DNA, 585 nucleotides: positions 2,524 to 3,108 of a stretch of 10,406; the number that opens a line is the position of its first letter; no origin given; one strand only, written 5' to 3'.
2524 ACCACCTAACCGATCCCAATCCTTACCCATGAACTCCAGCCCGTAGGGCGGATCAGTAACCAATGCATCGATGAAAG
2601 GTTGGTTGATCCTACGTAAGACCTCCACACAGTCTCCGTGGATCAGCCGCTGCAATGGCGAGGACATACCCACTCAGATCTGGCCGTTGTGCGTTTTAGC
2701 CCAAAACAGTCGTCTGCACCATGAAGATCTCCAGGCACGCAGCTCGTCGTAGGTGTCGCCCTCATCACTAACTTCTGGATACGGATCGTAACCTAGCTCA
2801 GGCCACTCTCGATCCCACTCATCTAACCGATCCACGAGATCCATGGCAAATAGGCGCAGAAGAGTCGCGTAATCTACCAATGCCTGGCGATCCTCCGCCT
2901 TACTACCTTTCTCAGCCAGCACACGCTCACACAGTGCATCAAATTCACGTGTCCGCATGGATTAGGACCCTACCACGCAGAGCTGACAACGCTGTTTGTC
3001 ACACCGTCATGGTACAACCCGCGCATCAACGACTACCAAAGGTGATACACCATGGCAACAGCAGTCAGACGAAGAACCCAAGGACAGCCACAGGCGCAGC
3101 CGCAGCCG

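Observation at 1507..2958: Orphan beta-class DNA methyltransferase with a Cys4 insertion, co-translated with a small acidic partner and with no restriction enzyme nearby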

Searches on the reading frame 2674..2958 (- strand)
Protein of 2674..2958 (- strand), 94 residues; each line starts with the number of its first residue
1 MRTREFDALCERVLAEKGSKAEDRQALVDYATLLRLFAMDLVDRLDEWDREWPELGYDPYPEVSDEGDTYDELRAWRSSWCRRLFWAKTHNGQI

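Call 3: search_protein_families(library=pfam, proteins=[window:2674-2958:-], max_evalue=0.01)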
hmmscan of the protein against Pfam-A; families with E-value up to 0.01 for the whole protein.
window:2674-2958:- (94 aa): 0 families

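Call 4: search_protein_families(library=phrogs, proteins=[window:2674-2958:-], max_evalue=0.01)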
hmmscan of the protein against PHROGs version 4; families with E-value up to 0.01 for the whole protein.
window:2674-2958:- (94 aa): 0 families

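Call 9: find_homologous_proteins(query=window:2674-2958:-, max_evalue=0.001)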
Query window:2674-2958:- (94 aa): 1 proteins with E <= 0.001 among 19 candidates.
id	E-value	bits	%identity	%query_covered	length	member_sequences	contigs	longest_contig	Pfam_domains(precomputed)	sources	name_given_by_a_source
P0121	1.4e-58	213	100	100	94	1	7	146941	-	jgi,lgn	jgi:hypothetical protein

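Call 12: find_encoding_contigs(protein=P0121, flank=10000, max_places=10)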
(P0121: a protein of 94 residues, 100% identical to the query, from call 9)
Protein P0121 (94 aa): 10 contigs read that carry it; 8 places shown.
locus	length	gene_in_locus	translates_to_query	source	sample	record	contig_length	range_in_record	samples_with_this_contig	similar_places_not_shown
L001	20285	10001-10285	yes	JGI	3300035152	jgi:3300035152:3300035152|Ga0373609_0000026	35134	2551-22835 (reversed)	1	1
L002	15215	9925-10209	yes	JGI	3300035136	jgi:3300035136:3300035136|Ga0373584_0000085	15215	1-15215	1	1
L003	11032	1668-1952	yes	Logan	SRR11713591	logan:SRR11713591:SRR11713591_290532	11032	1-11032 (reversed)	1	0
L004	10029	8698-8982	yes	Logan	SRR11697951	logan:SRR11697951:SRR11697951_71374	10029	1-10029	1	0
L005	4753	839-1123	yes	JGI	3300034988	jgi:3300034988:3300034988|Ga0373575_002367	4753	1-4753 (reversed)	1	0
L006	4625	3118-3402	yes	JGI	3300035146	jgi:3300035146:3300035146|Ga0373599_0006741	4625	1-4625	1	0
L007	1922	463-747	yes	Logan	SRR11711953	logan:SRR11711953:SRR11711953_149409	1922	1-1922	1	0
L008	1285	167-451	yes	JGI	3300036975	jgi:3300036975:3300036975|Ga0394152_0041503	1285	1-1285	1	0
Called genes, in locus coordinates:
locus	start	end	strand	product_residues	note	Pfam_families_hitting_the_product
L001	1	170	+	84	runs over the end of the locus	-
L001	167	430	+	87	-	-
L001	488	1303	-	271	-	-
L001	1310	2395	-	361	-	-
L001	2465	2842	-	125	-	-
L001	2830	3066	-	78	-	-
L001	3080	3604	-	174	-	-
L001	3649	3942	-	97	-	-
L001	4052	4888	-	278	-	PF13539:Peptidase_M15_4 (weak)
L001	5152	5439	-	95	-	-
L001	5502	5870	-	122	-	-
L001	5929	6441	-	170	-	-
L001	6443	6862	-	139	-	-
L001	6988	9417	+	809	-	-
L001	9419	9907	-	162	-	-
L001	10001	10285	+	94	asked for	-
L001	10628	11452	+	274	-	PF01555:N6_N4_Mtase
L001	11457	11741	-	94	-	-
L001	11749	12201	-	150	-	-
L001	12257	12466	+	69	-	-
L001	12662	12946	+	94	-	-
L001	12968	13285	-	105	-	-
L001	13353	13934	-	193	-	-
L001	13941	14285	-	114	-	-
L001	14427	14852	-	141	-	PF00782:DSPc (weak)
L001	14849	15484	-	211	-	-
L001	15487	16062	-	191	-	-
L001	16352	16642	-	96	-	-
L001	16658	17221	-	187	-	-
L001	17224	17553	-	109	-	-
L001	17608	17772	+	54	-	-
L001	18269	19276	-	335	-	-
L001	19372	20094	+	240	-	PF01841:Transglut_core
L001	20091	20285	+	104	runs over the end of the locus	-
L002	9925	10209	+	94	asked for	-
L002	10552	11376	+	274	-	PF01555:N6_N4_Mtase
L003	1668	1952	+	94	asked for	-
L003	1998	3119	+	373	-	PF01555:N6_N4_Mtase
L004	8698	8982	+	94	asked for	-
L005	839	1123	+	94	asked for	-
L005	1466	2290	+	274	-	PF01555:N6_N4_Mtase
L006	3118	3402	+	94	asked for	-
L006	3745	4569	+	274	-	PF01555:N6_N4_Mtase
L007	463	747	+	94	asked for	-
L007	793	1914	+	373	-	PF01555:N6_N4_Mtase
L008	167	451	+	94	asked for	-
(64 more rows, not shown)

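Call 36: search_protein_families(library=pfam, proteins=[L001:13353-13934:-, L001:14427-14852:-, L001:14849-15484:-, L001:15487-16062:-, L001:16658-17221:-, L001:18269-19276:-, L001:19372-20094:+, L001:488-1303:-, L001:1310-2395:-, L001:11749-12201:-], max_evalue=0.01)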
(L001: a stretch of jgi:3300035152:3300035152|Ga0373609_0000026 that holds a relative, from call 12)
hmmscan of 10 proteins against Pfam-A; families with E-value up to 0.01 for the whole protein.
L001:13353-13934:- (193 aa): 0 families

L001:14427-14852:- (141 aa): 2 families
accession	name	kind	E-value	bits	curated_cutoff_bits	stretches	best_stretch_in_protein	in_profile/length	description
PF00782.25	DSPc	-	3e-07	30.8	33.5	1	70-135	60-124/133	Dual specificity phosphatase, catalytic domain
PF22785.1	Tc-R-P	-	0.005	17.8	27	1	48-106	48-103/106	Polymorphic toxin system, DSP-PTPase phosphatase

L001:14849-15484:- (211 aa): 0 families

L001:15487-16062:- (191 aa): 0 families

L001:16658-17221:- (187 aa): 0 families

L001:18269-19276:- (335 aa): 0 families

L001:19372-20094:+ (240 aa): 1 family
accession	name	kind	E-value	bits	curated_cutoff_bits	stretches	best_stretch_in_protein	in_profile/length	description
PF01841.26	Transglut_core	-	4.9e-08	33.7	23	1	105-218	7-107/108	Transglutaminase-like superfamily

L001:488-1303:- (271 aa): 0 families

L001:1310-2395:- (361 aa): 0 families

L001:11749-12201:- (150 aa): 0 families

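Call 37: search_protein_families(library=padloc, proteins=[window:2674-2958:-, L001:13353-13934:-, L001:14849-15484:-, L001:15487-16062:-, L001:18269-19276:-], max_evalue=0.01)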
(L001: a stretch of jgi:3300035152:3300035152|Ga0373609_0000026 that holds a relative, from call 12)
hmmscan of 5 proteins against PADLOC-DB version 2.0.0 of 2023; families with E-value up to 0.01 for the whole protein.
window:2674-2958:- (94 aa): 0 families

L001:13353-13934:- (193 aa): 0 families

L001:14849-15484:- (211 aa): 0 families

L001:15487-16062:- (191 aa): 0 families

L001:18269-19276:- (335 aa): 0 families

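Call 41: predict_structure(protein=window:2674-2958:-)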
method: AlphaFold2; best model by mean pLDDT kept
length: 94 residues; sequences in the alignment: 1
mean_pLDDT: 72.7   pTM: 0.42
mean pLDDT of the five models: 72.7, 63.5, 62.8, 58.4, 56.1
residues with pLDDT >= 90: 8; 70-90: 44; 50-70: 37; < 50: 5
segments of 3 or more residues with pLDDT < 50: 91-94
pLDDT, mean of each block of 10 residues (from residue 1): 77 91 88 83 76 64 56 69 63 42
secondary structure, 60 per line:
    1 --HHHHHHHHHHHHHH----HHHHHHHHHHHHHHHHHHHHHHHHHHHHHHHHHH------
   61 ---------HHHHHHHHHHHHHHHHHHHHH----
elements in order: H3-16 H21-54 H70-90

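Call 42: search_protein_representatives(protein=window:2674-2958:-)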
Query: 94 residues. Proteins with E-value up to 0.001 (for the whole library): 17; up to 1e-10: 5; up to 1e-30: 1. The best 17 are listed.
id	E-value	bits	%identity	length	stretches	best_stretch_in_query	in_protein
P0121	4.6e-59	213.1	100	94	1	1-94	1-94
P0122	5.5e-20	87.7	62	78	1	1-79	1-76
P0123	3.9e-16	75.3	54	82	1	1-80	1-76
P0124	9.1e-12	61.3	42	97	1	2-81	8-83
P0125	7.8e-11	58.3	40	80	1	1-78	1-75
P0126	7.0e-10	55.2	37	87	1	1-83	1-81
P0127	7.8e-10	55.1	43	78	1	2-78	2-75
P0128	3.8e-08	49.7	39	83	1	1-78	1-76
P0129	5.2e-08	49.2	47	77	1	1-77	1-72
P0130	1.3e-06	44.7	36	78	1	1-76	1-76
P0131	1.8e-06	44.3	37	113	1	2-79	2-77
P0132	2.3e-06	43.9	45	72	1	3-74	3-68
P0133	7.2e-06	42.3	39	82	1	1-81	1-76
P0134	8.2e-06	42.2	36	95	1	2-83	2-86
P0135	1.7e-05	41.2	42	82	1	3-88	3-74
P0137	5.8e-04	36.2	34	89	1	1-78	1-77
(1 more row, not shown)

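Call 44: find_encoding_contigs(protein=P0122, flank=5000, max_places=3)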
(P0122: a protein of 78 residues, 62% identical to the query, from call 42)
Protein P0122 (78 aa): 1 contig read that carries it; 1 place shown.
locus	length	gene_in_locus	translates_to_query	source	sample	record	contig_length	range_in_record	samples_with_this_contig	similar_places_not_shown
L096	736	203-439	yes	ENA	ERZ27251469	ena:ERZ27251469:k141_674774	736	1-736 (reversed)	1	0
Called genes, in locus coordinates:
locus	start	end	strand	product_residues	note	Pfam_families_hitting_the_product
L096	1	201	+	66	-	?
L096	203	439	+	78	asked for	-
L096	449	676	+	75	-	PF24729:Acb2_Tad1_hairpin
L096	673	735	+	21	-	?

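Call 47: find_homologous_proteins(query=A2, max_evalue=0.001)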
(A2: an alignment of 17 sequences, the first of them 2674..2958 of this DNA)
Query A2 (17 sequences) (94 aa, profile of the alignment): 11 proteins with E <= 0.001 among 1735 candidates.
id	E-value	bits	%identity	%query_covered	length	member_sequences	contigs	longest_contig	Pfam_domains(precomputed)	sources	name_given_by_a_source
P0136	1.7e-26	110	35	93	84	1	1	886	-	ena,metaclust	metaclust:\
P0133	2.9e-26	109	37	74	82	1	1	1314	-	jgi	jgi:hypothetical protein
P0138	5.1e-26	108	38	65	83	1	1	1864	-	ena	-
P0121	5.2e-25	105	100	100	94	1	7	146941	-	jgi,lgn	jgi:hypothetical protein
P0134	1.6e-24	103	34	89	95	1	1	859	-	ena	-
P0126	2.0e-24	103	34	99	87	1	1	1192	-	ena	-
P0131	8.2e-23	98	38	70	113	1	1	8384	-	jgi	-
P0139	1.6e-21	94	36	91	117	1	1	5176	-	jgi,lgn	jgi:hypothetical protein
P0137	2.8e-21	93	34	81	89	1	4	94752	-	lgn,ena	-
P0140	3.2e-18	83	35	81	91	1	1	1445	-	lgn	-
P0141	2.8e-16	77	29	72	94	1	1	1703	-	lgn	-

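Call 48: find_encoding_contigs(protein=P0137, flank=8000, max_places=3)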
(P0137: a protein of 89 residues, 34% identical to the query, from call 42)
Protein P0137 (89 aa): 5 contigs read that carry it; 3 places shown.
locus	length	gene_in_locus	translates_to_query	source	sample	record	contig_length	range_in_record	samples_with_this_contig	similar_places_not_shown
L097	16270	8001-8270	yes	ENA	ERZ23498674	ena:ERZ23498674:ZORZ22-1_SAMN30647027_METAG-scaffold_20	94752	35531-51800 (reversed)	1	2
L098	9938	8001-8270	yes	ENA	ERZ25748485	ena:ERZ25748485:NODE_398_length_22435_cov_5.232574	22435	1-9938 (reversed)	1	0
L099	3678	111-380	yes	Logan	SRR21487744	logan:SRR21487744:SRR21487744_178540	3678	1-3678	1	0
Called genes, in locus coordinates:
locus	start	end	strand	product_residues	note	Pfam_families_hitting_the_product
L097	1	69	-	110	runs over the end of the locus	-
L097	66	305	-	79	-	-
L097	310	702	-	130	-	-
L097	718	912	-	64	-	-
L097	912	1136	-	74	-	-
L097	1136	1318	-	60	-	-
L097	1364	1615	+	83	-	-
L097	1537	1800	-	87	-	-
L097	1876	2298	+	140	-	-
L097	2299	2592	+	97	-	-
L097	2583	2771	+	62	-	-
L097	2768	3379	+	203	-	-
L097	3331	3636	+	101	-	-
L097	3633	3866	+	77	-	-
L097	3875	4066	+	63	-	-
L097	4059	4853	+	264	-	-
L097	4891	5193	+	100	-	-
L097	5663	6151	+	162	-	PF24746:DUF7694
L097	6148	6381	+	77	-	-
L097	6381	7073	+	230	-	-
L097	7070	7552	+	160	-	-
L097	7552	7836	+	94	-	-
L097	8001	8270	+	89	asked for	-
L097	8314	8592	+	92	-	-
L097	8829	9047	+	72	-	-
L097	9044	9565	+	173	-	-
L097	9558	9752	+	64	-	-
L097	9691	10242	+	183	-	-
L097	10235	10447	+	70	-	-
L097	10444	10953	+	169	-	PF18143:HAD_SAK_2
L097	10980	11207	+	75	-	-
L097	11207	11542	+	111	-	-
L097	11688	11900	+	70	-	PF13518:HTH_28 (weak)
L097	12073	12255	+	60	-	-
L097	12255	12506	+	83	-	-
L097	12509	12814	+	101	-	-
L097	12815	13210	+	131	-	-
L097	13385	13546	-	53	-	-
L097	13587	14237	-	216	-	PF00226:DnaJ (weak)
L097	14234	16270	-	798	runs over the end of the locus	PF00176:SNF2-rel_dom, PF00271:Helicase_C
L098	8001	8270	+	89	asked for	-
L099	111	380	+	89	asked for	-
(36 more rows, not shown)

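Call 49: find_encoding_contigs(protein=P0131, flank=8000, max_places=2)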
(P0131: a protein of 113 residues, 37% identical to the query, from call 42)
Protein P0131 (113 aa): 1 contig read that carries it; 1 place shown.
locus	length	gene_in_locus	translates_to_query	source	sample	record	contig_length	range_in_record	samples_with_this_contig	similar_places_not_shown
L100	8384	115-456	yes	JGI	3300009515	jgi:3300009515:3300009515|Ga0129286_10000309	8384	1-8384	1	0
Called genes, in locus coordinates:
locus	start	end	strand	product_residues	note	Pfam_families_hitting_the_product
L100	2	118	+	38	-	?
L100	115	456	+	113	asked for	-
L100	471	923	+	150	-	-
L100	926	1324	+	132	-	-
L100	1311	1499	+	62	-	-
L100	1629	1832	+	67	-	-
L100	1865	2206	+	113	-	-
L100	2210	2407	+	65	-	-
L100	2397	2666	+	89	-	-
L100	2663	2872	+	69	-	-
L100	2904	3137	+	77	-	-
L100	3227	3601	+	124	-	-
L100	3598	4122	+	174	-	-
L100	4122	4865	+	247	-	-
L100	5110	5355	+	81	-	-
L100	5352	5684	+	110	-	-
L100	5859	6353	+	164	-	-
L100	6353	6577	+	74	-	-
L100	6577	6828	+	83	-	-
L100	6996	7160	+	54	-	-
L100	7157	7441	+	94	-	-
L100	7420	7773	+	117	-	-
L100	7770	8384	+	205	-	?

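Call 50: find_encoding_contigs(protein=P0139, flank=8000, max_places=2)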
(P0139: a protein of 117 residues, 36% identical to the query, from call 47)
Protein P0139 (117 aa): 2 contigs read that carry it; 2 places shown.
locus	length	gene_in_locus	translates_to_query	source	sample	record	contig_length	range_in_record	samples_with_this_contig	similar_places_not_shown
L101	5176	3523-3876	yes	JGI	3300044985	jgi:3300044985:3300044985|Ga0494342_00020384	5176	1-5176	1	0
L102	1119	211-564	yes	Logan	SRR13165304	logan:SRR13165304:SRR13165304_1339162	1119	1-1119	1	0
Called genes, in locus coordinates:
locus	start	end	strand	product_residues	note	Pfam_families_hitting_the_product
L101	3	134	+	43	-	?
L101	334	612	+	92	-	-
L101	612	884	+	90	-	-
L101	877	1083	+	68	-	-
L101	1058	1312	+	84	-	-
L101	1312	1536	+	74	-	PF05066:HARE-HTH (weak)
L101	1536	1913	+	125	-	-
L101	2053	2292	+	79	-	-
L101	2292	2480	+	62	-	-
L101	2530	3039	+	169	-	-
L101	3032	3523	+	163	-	PF13328:HD_4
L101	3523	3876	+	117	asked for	-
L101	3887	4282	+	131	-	-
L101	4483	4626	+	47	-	-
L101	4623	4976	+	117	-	-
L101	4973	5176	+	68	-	?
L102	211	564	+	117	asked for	-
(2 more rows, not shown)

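Call 52: search_protein_families(library=ncbifam, proteins=[window:2674-2958:-], max_evalue=0.001)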
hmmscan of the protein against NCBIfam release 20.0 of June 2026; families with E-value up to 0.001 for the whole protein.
window:2674-2958:- (94 aa): 0 families

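Call 57: search_solved_structures(query=A2, max_evalue=10)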
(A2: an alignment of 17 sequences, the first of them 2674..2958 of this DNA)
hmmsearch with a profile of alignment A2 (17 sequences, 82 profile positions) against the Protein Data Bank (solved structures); distinct sequences matched with E-value up to 10: 14.
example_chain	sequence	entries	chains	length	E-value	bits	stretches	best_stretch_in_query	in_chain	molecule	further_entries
6er6_A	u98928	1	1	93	0.64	13.3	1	2-33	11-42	immunity Imdes7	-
2gzi_A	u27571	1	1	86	0.73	13.1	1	2-32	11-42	Colicin-E9 immunity protein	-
5gx8_A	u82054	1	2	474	0.87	12.9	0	35-76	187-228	Extracellular solute-binding protein family 1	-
1fr2_A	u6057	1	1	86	0.91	12.8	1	2-32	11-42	COLICIN E9 IMMUNITY PROTEIN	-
5gub_A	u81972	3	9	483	0.91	12.8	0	35-76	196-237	Extracellular solute-binding protein family 1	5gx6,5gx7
2gze_A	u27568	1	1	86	1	12.7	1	2-32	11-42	Colicin-E9 immunity protein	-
5xs8_A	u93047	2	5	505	1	12.6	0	35-76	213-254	Extracellular solute-binding protein family 1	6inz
2gyk_A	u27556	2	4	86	1.1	12.6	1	2-32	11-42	Colicin-E9 immunity protein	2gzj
1e0h_A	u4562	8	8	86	1.1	12.5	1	2-32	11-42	IMMUNITY PROTEIN FOR COLICIN E9 | IMMUNITY PROTEIN IM9 | IM9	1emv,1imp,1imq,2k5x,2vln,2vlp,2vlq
2gzg_A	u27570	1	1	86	1.3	12.3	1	2-32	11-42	Colicin-E9 immunity protein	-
2gzf_A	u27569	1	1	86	1.5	12.1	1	2-32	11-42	Colicin-E9 immunity protein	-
2vlo_A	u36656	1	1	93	1.5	12.1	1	2-32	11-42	COLICIN-E9 IMMUNITY PROTEIN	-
1bxi_A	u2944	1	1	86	1.5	12.1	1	2-32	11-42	PROTEIN (COLICIN E9 IMMUNITY PROTEIN)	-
5ew5_E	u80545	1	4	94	1.5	12.1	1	2-32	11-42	Colicin-E9 immunity protein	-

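Call 58: search_protein_families(library=phrogs, alignment_id=A2, max_evalue=0.1)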
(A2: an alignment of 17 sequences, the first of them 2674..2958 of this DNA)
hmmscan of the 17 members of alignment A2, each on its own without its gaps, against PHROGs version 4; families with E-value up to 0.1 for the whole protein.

A. member 1, window:2674-2958:- (94 aa): 0 families

B. families by the number of members that match (of 17 scanned): 4 families
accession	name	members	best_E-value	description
phrog_4259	-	1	0.046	-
phrog_13582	-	1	0.06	-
phrog_19475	-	1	0.079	-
phrog_24934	-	1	0.095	-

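Call 59: search_protein_families(library=pfam, alignment_id=A2, max_evalue=10)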
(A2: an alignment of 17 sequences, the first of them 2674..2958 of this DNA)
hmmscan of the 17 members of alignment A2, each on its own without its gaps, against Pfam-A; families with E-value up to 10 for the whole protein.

A. member 1, window:2674-2958:- (94 aa): 0 families

B. families by the number of members that match (of 17 scanned): 8 families
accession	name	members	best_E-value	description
PF02990.21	EMP70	1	0.00067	Endomembrane protein 70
PF15615.11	TerB_C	1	0.004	TerB-C domain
PF24210.1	T4_RIIA1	1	0.061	RIIA.1-like protein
PF10732.14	DUF2524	1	0.065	Protein of unknown function (DUF2524)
PF01673.23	Herpes_env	1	0.078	Herpesvirus putative major envelope glycoprotein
PF07564.17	DUF1542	1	0.091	Domain of Unknown Function (DUF1542)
PF19246.4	DUF5894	1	0.13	Family of unknown function (DUF5894)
PF06367.22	Drf_FH3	1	0.14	Diaphanous FH3 Domain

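Call 60: search_solved_structures(query=A2, max_evalue=10, show_alignments=4)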
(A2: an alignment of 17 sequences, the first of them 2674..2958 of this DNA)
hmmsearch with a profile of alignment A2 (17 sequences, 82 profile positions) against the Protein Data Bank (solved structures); distinct sequences matched with E-value up to 10: 14.
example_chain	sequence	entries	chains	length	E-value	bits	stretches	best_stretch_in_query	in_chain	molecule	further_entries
6er6_A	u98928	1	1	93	0.64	13.3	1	2-33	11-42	immunity Imdes7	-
2gzi_A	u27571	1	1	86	0.73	13.1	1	2-32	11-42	Colicin-E9 immunity protein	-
5gx8_A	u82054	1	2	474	0.87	12.9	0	35-76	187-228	Extracellular solute-binding protein family 1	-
1fr2_A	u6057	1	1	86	0.91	12.8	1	2-32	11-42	COLICIN E9 IMMUNITY PROTEIN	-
5gub_A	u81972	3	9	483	0.91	12.8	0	35-76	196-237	Extracellular solute-binding protein family 1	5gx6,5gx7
2gze_A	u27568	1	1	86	1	12.7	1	2-32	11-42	Colicin-E9 immunity protein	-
5xs8_A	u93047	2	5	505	1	12.6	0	35-76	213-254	Extracellular solute-binding protein family 1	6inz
2gyk_A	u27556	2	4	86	1.1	12.6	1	2-32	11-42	Colicin-E9 immunity protein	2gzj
1e0h_A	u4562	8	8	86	1.1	12.5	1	2-32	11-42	IMMUNITY PROTEIN FOR COLICIN E9 | IMMUNITY PROTEIN IM9 | IM9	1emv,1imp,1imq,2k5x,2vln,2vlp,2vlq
2gzg_A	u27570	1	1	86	1.3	12.3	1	2-32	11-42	Colicin-E9 immunity protein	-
2gzf_A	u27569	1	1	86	1.5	12.1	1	2-32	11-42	Colicin-E9 immunity protein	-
2vlo_A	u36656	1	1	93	1.5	12.1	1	2-32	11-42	COLICIN-E9 IMMUNITY PROTEIN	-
1bxi_A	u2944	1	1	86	1.5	12.1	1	2-32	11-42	PROTEIN (COLICIN E9 IMMUNITY PROTEIN)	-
5ew5_E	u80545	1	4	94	1.5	12.1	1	2-32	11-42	Colicin-E9 immunity protein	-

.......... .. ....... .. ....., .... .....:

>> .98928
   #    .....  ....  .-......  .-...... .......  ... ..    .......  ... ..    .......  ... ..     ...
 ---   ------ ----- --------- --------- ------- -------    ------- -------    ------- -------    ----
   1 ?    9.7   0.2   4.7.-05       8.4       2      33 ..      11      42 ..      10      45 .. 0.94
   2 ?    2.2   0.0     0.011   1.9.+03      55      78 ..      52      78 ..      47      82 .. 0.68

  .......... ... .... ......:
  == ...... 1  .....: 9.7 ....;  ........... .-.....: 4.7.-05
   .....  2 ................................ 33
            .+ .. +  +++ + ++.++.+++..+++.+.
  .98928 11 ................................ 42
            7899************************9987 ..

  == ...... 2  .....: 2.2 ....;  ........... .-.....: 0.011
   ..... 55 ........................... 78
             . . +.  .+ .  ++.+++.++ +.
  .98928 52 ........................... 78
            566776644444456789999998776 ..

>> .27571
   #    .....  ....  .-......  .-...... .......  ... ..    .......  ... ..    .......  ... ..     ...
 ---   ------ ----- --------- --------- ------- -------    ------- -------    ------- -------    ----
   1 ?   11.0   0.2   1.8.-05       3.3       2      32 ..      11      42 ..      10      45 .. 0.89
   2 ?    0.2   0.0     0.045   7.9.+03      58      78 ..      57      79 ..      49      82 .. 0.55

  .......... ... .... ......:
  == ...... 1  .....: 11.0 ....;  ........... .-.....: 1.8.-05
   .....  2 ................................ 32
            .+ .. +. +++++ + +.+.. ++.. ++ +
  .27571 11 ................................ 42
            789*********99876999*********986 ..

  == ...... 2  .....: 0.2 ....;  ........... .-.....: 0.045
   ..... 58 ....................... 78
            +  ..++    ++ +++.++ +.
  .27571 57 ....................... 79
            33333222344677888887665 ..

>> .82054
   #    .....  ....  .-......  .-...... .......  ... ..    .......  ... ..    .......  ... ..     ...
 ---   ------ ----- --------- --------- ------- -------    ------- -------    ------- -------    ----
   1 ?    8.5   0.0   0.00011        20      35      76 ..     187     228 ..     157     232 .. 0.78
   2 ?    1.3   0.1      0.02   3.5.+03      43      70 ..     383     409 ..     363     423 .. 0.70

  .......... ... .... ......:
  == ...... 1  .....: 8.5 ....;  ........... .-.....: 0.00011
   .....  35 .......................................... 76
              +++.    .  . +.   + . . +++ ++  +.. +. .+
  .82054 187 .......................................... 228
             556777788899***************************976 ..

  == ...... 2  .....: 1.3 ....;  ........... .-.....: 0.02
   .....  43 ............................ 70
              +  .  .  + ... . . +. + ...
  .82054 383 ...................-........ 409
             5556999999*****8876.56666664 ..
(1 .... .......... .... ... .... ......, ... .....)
